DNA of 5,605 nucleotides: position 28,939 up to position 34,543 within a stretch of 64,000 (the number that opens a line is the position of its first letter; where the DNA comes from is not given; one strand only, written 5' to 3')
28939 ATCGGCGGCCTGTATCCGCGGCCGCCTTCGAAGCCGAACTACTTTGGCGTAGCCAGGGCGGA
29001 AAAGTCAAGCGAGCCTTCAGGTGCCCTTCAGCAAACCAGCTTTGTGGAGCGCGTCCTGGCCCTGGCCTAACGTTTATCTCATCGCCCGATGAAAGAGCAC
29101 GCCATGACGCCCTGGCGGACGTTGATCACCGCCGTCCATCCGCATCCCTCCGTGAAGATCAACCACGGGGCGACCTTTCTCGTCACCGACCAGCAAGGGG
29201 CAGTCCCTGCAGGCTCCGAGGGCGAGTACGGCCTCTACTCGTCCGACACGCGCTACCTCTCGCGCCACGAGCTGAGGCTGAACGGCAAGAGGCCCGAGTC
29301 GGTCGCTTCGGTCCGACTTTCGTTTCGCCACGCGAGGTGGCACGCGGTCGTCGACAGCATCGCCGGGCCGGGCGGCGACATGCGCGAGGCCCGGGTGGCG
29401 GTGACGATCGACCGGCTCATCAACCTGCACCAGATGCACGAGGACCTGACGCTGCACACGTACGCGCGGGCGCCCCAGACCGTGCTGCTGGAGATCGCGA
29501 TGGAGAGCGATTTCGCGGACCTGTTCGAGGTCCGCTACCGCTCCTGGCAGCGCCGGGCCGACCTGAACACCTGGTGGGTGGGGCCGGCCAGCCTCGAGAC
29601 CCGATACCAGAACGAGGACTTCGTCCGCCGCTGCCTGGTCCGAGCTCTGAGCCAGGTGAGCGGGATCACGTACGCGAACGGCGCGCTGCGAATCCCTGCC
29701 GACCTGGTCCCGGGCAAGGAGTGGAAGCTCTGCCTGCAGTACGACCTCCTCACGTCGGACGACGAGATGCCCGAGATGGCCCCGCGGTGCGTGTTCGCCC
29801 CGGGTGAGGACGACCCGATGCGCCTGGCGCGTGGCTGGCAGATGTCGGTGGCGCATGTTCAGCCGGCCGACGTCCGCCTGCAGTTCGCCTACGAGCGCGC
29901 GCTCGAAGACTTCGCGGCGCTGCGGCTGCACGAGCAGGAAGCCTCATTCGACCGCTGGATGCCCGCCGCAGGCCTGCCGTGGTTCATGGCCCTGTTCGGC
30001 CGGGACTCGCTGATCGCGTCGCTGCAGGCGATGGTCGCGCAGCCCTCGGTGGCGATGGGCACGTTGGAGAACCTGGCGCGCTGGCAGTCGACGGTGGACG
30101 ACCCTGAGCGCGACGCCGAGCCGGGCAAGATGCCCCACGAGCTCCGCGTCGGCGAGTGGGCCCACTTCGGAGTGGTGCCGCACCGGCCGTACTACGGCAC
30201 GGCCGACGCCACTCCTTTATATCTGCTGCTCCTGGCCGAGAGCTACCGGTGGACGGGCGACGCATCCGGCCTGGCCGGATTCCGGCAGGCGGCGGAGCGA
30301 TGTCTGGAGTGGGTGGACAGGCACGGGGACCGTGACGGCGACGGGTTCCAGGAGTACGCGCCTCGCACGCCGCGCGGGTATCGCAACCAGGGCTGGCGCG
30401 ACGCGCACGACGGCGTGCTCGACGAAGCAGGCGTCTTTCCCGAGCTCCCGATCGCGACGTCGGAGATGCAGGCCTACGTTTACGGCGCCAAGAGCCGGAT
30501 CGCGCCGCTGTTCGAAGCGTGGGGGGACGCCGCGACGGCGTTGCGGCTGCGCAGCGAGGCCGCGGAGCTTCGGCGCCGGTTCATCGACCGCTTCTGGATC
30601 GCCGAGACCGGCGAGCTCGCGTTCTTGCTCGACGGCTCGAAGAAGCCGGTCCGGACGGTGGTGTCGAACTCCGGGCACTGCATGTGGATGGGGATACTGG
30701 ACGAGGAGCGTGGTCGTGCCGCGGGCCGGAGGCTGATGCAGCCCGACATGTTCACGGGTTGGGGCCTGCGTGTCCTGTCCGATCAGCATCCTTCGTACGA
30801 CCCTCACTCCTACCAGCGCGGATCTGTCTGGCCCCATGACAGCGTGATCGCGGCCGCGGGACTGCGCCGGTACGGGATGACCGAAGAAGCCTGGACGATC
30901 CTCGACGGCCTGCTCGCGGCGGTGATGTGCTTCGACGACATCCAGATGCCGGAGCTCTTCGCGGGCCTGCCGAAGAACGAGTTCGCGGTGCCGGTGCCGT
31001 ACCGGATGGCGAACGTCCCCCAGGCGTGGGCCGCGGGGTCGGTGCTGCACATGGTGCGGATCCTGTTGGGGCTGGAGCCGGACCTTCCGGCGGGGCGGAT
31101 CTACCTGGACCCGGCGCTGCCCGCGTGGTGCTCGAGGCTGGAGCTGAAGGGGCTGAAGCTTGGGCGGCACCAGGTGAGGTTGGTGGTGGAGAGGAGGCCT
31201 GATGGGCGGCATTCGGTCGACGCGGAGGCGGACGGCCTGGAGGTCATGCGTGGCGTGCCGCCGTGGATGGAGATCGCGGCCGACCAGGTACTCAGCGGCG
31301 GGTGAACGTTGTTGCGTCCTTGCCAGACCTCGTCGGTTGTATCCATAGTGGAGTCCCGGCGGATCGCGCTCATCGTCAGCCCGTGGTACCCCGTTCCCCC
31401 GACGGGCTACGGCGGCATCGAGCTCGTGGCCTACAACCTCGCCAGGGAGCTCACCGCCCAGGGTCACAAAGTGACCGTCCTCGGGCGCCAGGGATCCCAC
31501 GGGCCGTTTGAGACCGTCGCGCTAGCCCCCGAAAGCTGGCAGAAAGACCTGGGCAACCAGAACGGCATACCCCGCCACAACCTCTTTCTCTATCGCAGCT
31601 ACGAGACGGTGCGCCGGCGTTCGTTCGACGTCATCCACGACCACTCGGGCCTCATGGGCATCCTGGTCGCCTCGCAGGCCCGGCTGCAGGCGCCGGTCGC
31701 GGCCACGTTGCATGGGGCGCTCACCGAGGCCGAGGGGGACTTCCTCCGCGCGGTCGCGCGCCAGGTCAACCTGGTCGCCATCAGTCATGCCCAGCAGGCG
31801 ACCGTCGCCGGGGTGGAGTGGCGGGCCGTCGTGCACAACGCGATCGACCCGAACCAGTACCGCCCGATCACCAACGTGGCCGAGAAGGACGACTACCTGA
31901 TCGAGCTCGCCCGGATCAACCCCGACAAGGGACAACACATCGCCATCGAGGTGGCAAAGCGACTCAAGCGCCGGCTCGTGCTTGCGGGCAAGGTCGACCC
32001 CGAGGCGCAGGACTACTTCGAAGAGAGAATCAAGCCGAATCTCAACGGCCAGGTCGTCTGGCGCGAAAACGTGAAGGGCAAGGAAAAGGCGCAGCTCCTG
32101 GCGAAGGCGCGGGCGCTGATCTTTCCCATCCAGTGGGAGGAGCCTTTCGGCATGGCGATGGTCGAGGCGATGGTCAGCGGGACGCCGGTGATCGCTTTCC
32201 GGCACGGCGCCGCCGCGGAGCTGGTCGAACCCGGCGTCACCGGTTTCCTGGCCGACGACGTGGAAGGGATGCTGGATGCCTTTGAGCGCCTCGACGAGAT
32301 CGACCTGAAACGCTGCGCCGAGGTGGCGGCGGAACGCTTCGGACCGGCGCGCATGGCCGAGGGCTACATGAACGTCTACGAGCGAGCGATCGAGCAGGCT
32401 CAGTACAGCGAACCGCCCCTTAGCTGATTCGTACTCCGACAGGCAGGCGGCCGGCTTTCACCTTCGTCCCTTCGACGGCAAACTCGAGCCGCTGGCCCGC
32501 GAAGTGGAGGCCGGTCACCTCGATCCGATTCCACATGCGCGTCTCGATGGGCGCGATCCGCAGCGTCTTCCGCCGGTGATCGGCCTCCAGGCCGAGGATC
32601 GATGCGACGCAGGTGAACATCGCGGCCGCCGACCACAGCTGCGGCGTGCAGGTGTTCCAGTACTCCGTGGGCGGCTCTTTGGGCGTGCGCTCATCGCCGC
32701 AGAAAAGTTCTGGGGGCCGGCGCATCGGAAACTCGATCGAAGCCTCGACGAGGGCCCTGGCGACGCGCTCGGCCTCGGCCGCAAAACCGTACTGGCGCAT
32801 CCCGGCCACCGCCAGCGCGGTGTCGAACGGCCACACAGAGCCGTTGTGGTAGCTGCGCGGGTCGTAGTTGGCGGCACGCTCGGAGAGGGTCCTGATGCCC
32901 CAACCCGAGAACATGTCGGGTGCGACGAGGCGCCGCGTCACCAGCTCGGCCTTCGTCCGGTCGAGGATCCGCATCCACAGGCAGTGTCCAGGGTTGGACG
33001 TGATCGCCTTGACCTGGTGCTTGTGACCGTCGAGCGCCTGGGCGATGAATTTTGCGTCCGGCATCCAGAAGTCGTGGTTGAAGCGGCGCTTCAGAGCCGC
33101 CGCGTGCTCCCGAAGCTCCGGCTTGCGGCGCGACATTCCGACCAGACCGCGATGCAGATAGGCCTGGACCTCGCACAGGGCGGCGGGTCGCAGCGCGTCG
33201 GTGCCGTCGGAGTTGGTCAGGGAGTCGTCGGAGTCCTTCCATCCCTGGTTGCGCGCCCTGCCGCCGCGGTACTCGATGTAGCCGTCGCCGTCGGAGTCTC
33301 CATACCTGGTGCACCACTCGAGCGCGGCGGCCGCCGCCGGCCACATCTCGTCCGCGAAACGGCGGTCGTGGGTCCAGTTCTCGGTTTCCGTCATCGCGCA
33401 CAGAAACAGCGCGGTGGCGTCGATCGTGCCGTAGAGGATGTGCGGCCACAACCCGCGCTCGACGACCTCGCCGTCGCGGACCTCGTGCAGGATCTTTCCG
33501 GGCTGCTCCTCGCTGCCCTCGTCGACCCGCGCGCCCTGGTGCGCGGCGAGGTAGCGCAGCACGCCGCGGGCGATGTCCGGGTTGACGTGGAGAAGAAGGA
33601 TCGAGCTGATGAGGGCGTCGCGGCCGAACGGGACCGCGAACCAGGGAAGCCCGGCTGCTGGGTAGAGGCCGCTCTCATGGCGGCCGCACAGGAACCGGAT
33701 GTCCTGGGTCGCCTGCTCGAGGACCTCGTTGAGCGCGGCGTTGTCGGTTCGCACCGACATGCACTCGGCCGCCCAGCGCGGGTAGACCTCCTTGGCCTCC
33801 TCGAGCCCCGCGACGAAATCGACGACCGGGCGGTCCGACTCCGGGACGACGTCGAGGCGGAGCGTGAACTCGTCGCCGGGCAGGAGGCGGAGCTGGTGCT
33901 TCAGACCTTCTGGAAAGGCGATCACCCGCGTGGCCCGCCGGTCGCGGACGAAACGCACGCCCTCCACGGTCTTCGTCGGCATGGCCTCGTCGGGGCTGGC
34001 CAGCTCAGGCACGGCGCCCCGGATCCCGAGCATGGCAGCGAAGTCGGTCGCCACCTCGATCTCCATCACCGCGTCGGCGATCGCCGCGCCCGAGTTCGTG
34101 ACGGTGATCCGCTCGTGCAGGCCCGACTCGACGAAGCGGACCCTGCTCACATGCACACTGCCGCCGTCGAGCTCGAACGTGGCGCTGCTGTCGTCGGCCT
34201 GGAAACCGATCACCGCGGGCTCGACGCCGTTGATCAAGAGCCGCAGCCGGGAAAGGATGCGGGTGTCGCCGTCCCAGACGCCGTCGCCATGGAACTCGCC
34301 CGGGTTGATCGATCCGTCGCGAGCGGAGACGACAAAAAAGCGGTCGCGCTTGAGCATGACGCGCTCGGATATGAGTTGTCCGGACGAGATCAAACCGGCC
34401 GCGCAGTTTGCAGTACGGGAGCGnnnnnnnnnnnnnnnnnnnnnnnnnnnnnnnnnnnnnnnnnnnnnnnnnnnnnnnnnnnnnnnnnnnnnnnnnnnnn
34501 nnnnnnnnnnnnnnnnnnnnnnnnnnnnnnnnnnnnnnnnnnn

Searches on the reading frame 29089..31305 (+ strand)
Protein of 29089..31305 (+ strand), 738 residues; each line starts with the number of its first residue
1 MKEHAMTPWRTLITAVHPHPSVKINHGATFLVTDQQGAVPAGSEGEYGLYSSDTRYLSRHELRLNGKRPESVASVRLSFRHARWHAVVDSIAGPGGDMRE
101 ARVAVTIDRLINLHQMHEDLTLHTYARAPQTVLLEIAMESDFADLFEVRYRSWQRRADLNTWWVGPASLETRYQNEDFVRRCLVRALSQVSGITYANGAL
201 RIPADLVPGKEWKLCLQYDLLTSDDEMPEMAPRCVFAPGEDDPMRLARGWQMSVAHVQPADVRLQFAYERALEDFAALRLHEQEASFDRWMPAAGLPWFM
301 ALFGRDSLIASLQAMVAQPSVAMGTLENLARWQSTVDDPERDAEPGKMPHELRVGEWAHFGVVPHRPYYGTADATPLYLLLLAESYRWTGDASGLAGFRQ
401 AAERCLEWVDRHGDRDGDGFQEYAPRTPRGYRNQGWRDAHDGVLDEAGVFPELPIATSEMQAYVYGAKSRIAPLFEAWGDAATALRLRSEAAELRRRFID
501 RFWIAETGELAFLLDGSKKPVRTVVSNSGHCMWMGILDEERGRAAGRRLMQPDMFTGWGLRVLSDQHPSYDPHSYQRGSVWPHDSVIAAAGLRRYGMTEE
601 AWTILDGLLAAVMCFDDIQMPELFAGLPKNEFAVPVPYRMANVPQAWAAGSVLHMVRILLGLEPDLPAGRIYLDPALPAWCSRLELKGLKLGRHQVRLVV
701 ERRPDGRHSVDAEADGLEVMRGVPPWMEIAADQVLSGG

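Call 15: search_protein_families(library=pfam, proteins=[window:29089-31305:+], max_evalue=0.00001)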
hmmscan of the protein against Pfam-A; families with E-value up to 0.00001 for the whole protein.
window:29089-31305:+ (738 aa): 2 families
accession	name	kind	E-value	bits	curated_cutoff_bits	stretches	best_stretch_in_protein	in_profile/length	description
PF14742.11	GDE_N_bis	-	1e-38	133.5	22.1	1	24-216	1-193/194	N-terminal domain of (some) glycogen debranching enzymes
PF22422.2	MGH1-like_GH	-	5.2e-16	59.6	27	1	453-612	168-328/356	Mannosylglycerate hydrolase MGH1-like glycoside hydrolase domain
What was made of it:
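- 29089..32427 (+): Second GDE/MGH1-like gene (29089-31305) and a GT4 glycosyltransferase (31309-32427), convergent with the cluster above. Pfam (call 15).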

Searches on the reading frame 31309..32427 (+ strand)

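Call 15: search_protein_families(library=pfam, proteins=[window:31309-32427:+], max_evalue=0.00001)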
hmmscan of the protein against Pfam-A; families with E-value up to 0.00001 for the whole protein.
window:31309-32427:+ (372 aa): 5 families
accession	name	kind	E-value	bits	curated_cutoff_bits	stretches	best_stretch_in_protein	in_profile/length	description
PF00534.26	Glycos_transf_1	-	1.7e-25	90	26.4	1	183-318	4-143/172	Glycosyl transferases group 1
PF13692.12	Glyco_trans_1_4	-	1.2e-22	81.1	27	1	200-328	7-139/142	Glycosyl transferases group 1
PF13439.12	Glyco_transf_4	-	5.1e-19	69.4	28.5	1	34-182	1-169/170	Glycosyltransferase Family 4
PF13579.12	Glyco_trans_4_4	-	4.1e-13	50.4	29.7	1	35-171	1-138/158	Glycosyl transferase 4-like domain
PF20706.3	GT4-conflict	-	5.3e-06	26.1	26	0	200-307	203-321/385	Family 4 Glycosyltransferase in conflict systems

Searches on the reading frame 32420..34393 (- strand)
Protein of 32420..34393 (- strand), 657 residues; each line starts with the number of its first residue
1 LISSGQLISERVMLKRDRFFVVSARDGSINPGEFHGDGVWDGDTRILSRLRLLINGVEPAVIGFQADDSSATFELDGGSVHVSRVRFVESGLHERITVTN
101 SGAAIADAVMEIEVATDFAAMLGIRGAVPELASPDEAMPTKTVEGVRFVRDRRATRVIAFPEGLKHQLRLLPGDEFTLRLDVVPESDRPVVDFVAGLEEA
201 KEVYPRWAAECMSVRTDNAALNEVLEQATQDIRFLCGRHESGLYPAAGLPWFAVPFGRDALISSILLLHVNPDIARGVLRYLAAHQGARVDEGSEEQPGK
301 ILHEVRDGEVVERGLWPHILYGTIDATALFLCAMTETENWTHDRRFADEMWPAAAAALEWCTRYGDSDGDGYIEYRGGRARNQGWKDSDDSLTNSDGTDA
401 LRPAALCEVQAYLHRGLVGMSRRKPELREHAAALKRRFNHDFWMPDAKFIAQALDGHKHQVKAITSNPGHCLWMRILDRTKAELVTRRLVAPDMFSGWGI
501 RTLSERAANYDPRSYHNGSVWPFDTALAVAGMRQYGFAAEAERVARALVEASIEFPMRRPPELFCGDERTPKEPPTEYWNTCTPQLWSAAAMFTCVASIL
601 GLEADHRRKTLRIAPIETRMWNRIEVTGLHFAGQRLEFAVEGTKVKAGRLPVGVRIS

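Call 15: search_protein_families(library=pfam, proteins=[window:32420-34393:-], max_evalue=0.00001)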
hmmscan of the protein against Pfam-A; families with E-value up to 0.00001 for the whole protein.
window:32420-34393:- (657 aa): 3 families
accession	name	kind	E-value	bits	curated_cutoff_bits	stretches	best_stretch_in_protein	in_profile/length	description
PF14742.11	GDE_N_bis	-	1e-23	84.6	22.1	1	14-160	1-165/194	N-terminal domain of (some) glycogen debranching enzymes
PF22422.2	MGH1-like_GH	-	1.1e-15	58.6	27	1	417-551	192-327/356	Mannosylglycerate hydrolase MGH1-like glycoside hydrolase domain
PF06202.20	GDE_C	-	4e-11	42.9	21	1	320-592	76-365/367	Amylo-alpha-1,6-glucosidase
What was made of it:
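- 32420..34393 (-): Downstream GDE / MGH1-like glycoside hydrolase gene, same strand, 30 nt after the stop of the target. PF14742, PF22422 and PF06202 (call 15).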
